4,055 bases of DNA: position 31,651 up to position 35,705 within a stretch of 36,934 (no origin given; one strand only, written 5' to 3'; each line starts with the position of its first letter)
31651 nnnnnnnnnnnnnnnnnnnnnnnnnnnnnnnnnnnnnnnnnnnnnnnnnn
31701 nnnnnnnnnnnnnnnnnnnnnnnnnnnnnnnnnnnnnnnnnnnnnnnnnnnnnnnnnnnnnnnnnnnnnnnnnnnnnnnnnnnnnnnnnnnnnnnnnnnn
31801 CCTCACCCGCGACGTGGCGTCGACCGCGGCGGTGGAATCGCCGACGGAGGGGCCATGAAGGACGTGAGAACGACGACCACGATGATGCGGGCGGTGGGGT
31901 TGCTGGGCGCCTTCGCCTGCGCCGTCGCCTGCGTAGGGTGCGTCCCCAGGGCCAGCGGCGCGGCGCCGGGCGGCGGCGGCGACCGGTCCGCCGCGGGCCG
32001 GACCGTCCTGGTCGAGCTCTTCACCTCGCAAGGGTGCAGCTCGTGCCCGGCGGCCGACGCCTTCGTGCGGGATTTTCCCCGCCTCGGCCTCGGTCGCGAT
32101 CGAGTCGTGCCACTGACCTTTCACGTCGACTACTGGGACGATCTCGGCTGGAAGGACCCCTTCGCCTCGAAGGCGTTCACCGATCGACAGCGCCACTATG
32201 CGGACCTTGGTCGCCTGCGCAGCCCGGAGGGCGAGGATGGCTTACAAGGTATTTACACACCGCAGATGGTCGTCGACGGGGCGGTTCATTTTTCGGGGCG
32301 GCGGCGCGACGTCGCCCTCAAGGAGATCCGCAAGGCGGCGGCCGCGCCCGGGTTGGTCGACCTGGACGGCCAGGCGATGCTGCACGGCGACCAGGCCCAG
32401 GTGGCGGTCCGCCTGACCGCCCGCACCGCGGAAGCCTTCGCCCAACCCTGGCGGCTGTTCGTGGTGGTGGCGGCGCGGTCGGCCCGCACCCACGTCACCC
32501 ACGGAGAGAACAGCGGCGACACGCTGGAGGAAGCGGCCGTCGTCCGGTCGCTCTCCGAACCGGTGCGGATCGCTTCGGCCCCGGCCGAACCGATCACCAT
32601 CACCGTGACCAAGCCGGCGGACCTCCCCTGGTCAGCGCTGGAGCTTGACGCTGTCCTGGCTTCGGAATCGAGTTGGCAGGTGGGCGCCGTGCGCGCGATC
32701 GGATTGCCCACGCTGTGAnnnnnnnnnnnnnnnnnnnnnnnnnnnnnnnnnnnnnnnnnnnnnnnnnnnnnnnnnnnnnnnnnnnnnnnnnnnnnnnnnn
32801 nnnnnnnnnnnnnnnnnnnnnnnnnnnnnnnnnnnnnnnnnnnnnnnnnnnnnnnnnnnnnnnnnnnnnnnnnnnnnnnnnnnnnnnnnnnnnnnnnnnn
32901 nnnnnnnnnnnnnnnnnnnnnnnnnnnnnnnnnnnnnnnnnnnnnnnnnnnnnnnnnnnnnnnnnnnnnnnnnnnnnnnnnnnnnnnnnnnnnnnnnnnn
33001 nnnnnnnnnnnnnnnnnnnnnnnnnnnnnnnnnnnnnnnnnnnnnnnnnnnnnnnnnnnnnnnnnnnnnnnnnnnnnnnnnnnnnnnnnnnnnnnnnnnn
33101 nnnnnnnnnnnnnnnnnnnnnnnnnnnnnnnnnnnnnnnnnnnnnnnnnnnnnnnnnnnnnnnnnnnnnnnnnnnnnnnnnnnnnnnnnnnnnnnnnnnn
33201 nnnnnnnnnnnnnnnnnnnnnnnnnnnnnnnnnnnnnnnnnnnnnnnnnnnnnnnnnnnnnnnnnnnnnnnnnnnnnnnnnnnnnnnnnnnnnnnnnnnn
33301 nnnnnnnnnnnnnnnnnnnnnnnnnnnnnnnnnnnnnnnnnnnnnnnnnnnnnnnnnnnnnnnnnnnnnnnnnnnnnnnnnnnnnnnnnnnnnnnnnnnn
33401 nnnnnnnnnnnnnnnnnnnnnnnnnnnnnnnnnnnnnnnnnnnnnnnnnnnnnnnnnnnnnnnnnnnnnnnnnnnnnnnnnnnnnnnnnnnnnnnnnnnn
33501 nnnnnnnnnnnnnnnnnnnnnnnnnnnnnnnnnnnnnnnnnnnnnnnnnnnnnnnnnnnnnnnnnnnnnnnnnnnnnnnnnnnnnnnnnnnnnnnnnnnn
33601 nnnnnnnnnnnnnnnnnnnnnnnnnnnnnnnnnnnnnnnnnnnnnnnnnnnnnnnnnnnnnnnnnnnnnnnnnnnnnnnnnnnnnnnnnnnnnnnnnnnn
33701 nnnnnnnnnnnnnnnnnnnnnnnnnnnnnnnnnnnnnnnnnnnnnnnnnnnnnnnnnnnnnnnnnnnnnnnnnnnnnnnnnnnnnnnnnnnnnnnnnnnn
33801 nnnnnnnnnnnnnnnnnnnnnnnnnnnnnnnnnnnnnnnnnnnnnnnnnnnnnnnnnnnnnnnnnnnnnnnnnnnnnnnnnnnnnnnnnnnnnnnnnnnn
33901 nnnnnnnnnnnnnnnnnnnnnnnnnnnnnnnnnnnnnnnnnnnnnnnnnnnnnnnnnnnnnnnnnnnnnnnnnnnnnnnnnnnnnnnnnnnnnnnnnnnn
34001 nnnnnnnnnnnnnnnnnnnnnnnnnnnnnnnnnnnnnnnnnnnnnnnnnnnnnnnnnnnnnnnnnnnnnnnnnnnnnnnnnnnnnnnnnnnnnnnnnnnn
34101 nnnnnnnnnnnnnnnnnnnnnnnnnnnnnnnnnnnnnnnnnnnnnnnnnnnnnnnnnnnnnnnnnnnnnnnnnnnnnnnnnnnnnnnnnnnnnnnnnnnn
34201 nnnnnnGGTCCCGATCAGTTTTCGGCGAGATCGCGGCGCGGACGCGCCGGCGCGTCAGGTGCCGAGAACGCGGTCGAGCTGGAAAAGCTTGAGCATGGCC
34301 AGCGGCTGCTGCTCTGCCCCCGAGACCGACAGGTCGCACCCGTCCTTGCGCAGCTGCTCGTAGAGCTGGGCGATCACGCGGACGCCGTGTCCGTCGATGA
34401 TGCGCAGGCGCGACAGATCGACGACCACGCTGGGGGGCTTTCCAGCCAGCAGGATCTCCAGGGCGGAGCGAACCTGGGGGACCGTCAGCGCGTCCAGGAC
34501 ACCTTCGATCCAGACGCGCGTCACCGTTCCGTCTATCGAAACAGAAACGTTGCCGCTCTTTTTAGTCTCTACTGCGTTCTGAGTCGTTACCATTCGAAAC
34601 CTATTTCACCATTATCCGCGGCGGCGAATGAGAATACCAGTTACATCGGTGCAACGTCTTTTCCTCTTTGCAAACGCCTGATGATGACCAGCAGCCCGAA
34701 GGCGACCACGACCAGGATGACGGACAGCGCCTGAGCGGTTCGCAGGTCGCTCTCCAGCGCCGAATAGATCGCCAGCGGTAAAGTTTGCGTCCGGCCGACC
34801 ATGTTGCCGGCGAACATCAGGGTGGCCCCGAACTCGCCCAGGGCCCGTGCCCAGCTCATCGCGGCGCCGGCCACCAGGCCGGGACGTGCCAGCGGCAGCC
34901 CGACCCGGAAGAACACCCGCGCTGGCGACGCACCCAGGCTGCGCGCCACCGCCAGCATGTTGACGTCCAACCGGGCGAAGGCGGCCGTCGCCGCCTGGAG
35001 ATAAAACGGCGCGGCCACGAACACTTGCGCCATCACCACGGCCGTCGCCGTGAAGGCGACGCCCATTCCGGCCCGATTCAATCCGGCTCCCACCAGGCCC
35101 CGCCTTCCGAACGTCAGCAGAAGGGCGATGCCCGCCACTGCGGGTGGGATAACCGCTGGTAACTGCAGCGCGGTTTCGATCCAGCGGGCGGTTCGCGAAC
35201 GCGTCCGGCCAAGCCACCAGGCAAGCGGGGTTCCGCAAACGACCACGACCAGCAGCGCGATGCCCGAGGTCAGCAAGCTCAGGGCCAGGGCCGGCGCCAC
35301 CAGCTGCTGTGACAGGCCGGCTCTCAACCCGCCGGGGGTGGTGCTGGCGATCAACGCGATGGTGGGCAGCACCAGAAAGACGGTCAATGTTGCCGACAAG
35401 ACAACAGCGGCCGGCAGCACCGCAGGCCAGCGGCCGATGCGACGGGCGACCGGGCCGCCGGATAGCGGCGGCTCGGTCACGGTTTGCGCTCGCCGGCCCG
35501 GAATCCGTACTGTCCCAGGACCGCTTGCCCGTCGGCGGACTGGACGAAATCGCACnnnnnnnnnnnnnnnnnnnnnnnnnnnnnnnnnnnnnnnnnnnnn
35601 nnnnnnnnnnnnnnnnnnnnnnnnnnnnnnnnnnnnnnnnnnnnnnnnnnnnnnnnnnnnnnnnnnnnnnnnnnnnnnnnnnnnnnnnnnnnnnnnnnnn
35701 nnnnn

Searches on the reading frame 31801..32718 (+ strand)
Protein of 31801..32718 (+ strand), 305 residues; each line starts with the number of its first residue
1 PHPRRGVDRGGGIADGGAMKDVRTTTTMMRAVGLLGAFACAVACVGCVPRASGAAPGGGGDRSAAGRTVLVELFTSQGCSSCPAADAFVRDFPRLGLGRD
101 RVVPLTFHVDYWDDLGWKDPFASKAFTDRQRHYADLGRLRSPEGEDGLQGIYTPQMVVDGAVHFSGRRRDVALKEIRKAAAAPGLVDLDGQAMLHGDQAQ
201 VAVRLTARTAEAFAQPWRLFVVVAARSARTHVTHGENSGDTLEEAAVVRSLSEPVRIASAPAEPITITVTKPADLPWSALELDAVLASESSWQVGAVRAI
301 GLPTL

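Call 9: search_protein_families(library=pfam, proteins=[window:31801-32718:+], max_evalue=0.001)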
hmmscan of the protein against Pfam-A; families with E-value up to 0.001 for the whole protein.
window:31801-32718:+ (305 aa): 1 family
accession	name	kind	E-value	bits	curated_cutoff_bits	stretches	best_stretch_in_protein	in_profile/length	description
PF06764.17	DUF1223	-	5.8e-49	167.3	30.7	1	70-273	1-188/202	Protein of unknown function (DUF1223)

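Call 51: search_protein_families(library=ncbifam, proteins=[window:31855-32718:+], max_evalue=0.00001)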
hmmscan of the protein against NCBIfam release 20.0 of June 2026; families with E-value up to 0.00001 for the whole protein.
window:31855-32718:+ (287 aa): 0 families

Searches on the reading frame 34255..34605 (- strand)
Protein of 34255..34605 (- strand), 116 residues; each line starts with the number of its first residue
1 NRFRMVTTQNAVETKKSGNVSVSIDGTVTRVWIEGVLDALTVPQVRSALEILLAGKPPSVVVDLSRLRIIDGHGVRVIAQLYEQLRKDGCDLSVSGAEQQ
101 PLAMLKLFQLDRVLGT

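Call 9: search_protein_families(library=pfam, proteins=[window:34255-34605:-], max_evalue=0.001)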
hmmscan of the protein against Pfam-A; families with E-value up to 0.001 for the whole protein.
window:34255-34605:- (116 aa): 2 families
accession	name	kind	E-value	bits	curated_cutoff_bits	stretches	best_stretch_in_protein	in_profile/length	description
PF13466.11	STAS_2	-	9.8e-15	54.9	29.2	1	33-111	3-80/80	STAS domain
PF01740.26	STAS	-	1.3e-12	47.8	22.6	1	24-114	6-97/106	STAS domain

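Call 51: search_protein_families(library=ncbifam, proteins=[window:34255-34593:-], max_evalue=0.00001)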
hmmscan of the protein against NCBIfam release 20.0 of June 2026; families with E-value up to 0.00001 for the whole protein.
window:34255-34593:- (112 aa): 1 family
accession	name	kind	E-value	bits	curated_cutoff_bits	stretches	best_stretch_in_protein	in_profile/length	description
TIGR00377.1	ant_ant_sig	superfamily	4.1e-11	42.7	53.45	1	15-110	4-100/108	anti-sigma factor antagonist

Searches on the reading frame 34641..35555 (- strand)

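Call 12: search_protein_families(library=pfam, proteins=[window:34641-35555:-], max_evalue=0.001)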
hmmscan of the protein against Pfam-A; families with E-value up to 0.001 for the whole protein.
window:34641-35555:- (304 aa): 1 family
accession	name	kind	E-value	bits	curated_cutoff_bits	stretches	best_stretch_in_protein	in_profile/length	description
PF00528.27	BPD_transp_1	-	2.1e-13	50.9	26.4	1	108-291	1-172/184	Binding-protein-dependent transport system inner membrane component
